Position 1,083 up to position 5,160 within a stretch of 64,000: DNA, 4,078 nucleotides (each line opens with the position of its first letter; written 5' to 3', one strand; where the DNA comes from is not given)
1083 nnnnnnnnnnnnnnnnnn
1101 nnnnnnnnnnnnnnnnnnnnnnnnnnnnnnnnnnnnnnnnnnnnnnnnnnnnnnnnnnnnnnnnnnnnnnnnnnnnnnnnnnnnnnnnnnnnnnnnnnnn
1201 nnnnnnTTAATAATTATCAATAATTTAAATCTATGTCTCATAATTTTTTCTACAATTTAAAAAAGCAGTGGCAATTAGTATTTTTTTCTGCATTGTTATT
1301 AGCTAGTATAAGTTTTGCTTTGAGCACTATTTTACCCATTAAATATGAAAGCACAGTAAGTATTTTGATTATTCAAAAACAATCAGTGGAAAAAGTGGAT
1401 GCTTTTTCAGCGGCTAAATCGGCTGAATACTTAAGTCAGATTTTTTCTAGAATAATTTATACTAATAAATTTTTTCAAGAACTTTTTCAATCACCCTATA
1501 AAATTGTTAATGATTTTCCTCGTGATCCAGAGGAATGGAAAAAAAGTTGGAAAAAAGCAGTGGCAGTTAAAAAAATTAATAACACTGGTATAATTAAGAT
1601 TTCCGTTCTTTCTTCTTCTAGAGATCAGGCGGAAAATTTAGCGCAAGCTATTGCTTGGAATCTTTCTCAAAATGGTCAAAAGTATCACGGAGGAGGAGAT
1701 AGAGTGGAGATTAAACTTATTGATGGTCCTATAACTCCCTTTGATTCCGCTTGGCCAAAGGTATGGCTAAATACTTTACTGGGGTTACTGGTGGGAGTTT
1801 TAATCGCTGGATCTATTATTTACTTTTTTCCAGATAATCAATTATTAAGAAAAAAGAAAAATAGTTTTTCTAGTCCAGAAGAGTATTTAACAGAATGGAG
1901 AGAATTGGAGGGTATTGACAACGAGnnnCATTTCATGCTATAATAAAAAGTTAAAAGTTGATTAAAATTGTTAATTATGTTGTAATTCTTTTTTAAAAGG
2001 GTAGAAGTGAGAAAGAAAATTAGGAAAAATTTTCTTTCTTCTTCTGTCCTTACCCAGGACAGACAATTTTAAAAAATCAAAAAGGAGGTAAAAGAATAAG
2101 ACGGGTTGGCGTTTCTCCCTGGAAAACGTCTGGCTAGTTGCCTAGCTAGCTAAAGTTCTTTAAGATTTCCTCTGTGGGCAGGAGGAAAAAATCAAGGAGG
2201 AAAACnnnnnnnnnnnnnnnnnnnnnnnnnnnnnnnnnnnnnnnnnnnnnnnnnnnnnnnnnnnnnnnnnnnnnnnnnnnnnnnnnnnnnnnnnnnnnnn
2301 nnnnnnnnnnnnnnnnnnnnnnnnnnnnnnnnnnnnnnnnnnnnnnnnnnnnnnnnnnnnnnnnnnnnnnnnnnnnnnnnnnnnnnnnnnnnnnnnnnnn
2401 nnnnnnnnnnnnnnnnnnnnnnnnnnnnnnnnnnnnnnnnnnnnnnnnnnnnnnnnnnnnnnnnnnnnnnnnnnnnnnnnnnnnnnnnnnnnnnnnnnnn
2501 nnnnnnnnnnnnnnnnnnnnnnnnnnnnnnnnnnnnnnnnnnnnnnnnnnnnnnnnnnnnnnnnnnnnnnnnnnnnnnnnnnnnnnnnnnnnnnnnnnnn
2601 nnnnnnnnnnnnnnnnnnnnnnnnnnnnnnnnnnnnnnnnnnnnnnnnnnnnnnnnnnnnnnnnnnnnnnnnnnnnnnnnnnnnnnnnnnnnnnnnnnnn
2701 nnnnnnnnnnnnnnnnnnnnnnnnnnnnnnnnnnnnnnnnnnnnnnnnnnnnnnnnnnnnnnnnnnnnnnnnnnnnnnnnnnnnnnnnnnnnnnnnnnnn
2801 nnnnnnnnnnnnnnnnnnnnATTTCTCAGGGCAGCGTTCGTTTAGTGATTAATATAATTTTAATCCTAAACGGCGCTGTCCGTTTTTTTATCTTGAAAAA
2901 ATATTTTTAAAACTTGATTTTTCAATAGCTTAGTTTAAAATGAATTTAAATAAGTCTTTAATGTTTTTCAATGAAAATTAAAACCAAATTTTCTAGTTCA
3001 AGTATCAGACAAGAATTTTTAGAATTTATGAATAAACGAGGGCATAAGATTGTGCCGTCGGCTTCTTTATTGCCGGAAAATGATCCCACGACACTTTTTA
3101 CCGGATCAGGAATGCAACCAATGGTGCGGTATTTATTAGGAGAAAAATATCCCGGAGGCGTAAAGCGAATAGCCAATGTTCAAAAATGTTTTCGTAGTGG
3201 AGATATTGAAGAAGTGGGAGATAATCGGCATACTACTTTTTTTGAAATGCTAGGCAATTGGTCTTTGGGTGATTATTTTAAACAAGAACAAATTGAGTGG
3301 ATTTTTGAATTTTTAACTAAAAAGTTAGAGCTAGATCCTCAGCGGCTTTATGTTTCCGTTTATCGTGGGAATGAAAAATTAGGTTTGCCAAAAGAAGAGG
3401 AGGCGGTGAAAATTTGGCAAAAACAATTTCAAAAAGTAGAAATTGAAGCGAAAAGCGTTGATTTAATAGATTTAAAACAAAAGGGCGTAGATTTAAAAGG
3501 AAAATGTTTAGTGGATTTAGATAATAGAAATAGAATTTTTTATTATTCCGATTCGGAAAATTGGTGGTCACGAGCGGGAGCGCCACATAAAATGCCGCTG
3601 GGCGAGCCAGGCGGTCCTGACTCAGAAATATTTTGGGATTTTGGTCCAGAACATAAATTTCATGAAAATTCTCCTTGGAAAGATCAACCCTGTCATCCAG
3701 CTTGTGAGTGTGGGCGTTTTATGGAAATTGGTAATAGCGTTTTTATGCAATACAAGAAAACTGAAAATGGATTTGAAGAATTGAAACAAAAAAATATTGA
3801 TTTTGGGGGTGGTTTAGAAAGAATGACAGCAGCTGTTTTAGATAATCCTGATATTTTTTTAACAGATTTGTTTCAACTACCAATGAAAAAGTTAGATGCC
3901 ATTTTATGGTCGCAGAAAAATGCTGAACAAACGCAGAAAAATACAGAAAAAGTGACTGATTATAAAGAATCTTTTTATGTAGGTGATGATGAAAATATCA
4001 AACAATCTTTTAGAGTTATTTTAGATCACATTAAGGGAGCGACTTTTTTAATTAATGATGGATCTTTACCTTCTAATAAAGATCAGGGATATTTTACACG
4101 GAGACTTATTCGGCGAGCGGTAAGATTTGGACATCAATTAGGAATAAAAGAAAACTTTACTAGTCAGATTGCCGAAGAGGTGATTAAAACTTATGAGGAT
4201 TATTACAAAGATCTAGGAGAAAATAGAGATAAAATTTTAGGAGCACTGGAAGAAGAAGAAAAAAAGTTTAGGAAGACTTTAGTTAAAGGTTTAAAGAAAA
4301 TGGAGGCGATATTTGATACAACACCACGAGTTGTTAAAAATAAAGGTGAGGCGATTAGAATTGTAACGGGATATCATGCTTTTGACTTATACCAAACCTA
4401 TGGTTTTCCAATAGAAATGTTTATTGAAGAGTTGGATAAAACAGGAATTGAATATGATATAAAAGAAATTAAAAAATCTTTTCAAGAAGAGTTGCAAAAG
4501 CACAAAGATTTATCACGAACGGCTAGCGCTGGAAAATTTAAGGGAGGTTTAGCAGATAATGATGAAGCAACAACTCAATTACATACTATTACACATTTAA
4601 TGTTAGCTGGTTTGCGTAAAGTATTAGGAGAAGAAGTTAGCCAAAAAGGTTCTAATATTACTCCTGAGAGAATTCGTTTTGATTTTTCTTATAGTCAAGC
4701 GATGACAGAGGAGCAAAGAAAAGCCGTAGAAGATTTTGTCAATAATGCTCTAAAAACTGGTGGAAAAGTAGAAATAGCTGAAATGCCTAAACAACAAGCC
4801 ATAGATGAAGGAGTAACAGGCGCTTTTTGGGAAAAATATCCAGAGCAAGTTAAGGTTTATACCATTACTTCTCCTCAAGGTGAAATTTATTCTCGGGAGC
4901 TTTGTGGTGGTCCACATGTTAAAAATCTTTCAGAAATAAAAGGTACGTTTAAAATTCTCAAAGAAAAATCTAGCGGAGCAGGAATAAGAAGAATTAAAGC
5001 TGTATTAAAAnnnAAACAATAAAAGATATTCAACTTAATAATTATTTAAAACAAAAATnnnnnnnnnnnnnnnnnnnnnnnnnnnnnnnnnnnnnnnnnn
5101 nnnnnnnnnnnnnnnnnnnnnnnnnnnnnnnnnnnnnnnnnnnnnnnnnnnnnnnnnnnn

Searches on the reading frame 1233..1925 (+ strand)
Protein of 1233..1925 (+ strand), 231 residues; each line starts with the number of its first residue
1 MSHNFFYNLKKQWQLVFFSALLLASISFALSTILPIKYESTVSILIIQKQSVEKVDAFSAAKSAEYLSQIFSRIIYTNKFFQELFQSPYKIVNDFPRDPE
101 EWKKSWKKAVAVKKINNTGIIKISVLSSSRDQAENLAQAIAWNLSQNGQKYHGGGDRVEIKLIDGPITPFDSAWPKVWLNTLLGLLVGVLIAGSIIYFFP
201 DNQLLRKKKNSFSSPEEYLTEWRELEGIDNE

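Call 82: search_protein_families(library=pfam, proteins=[window:1233-1925:+], max_evalue=0.001)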
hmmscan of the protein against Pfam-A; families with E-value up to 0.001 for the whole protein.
window:1233-1925:+ (231 aa): 1 family
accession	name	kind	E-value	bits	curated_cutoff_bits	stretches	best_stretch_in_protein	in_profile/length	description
PF02706.20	Wzz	-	7.7e-05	23.4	25.5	1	8-86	11-89/91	Chain length determinant protein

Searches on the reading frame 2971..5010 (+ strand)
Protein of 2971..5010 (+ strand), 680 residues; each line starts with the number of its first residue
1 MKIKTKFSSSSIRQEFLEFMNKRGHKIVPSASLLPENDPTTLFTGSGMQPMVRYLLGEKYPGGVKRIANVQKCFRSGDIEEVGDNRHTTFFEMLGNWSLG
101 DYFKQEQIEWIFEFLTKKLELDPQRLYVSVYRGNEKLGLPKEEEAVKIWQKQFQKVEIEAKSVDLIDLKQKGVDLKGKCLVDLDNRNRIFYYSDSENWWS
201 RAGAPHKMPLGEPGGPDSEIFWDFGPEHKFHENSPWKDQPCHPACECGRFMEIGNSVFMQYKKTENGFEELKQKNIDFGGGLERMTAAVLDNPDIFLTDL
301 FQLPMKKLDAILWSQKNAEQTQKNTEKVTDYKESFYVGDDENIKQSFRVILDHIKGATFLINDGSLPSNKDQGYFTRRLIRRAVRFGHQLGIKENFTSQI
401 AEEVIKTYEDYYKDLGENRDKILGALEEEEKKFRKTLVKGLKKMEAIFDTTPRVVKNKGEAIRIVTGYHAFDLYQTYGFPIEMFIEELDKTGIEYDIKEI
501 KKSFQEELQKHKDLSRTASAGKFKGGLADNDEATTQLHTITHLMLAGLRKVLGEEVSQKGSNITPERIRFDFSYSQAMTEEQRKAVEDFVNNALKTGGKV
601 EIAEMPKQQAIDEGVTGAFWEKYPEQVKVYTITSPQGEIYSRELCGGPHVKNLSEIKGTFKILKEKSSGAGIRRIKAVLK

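Call 82: search_protein_families(library=pfam, proteins=[window:2971-5010:+], max_evalue=0.001)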
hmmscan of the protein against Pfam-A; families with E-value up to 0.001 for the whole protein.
window:2971-5010:+ (680 aa): 2 families
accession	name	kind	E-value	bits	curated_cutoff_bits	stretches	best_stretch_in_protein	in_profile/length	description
PF01411.24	tRNA-synt_2c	-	1.4e-108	364.3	30.3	1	12-519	2-436/552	tRNA synthetases class II (A)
PF07973.19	tRNA_SAD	-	5e-14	52.4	24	1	627-675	1-43/44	Threonyl and Alanyl tRNA synthetase second additional domain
